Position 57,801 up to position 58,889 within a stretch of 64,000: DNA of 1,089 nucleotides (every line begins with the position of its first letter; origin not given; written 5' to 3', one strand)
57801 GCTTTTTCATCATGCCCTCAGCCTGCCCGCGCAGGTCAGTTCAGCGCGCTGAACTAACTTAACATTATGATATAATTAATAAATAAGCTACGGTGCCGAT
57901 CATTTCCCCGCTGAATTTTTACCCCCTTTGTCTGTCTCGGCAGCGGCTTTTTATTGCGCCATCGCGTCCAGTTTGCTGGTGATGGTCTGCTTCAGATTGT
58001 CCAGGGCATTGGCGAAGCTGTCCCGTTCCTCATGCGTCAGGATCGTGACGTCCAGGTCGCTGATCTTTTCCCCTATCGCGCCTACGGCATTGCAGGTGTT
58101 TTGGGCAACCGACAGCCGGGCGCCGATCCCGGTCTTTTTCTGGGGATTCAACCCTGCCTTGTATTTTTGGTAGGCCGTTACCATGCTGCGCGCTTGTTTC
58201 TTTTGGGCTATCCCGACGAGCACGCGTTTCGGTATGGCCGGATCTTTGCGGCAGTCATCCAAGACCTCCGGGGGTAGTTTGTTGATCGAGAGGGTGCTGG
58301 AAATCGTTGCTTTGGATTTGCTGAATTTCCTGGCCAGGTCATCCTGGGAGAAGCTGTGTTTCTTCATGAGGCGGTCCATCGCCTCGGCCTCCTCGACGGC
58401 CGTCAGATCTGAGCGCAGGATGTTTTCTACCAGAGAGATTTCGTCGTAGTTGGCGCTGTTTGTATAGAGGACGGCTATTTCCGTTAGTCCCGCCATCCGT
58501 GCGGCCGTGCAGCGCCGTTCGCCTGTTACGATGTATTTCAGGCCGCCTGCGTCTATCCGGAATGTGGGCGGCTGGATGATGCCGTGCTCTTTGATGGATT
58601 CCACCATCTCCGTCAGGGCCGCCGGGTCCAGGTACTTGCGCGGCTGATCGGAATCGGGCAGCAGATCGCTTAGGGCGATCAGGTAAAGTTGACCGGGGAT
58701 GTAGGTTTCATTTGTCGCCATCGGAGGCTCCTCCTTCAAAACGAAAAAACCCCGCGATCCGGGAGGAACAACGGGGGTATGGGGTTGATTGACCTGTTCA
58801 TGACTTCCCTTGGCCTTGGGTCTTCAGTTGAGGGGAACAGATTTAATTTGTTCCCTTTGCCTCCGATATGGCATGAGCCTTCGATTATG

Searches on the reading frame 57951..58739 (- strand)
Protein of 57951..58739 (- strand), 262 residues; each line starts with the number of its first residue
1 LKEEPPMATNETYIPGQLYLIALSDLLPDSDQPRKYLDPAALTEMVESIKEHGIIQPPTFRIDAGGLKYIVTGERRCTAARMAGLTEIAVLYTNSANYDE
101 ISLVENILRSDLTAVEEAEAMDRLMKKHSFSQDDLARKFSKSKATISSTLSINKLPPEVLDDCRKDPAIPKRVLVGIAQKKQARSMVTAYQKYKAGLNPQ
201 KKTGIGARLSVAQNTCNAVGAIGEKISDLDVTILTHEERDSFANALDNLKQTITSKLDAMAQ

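Call 3: search_protein_families(library=pfam, proteins=[window:57951-58739:-], max_evalue=0.01)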
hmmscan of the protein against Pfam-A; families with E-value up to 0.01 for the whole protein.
window:57951-58739:- (262 aa): 3 families
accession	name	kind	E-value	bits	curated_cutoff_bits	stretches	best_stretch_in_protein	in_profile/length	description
PF02195.25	ParB_N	-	1.1e-15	57.8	26.3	1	18-107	3-94/95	ParB N-terminal domain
PF17762.8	HTH_ParB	-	6.2e-12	46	22.6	1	111-186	2-79/102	ParB HTH domain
PF07506.17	RepB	-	0.0058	17.1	30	0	109-239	2-146/185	RepB plasmid partitioning protein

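Call 4: search_protein_families(library=padloc, proteins=[window:57951-58739:-], max_evalue=0.01)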
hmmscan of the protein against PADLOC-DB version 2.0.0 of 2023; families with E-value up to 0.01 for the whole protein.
window:57951-58739:- (262 aa): 2 families
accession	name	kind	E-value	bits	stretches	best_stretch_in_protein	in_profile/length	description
PDLC04133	mad1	-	0.0012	17.1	1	125-158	1-34/60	mads_1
PDLC01268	CasR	-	0.008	14.2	0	41-151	68-159/179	"CAS-I,CAS-II,CAS-III,CAS-IV,CAS-V,CAS-VI; associated_signaling"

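Call 50: search_protein_families(library=ncbifam, proteins=[window:57951-58739:-], max_evalue=0.01)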
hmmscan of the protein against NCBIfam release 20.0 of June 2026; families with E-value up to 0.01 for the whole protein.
window:57951-58739:- (262 aa): 6 families
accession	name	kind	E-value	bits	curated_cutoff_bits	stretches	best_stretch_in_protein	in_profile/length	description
TIGR04285.1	nucleoid_noc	exception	2.6e-34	118.7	315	1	21-166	5-151/255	nucleoid occlusion protein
TIGR00180.1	parB_part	domain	2.2e-33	115.6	58.45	1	17-165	4-156/186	ParB/RepB/Spo0J family partition protein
TIGR03734.1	PRTRC_parB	hypoth_equivalog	7.7e-20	70.9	278.6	1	30-162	5-143/555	PRTRC system ParB family protein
NF010406.0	PRK13832.1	subfamily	1.9e-15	56.4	640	1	26-165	12-155/578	plasmid partitioning protein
TIGR03454.1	partition_RepB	equivalog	1.4e-06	28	201.5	1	38-161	84-210/325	plasmid partitioning protein RepB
TIGR03764.1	ICE_PFGI_1_parB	hypoth_equivalog_domain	0.0057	16.3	143.75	0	20-72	12-63/260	ParB family protein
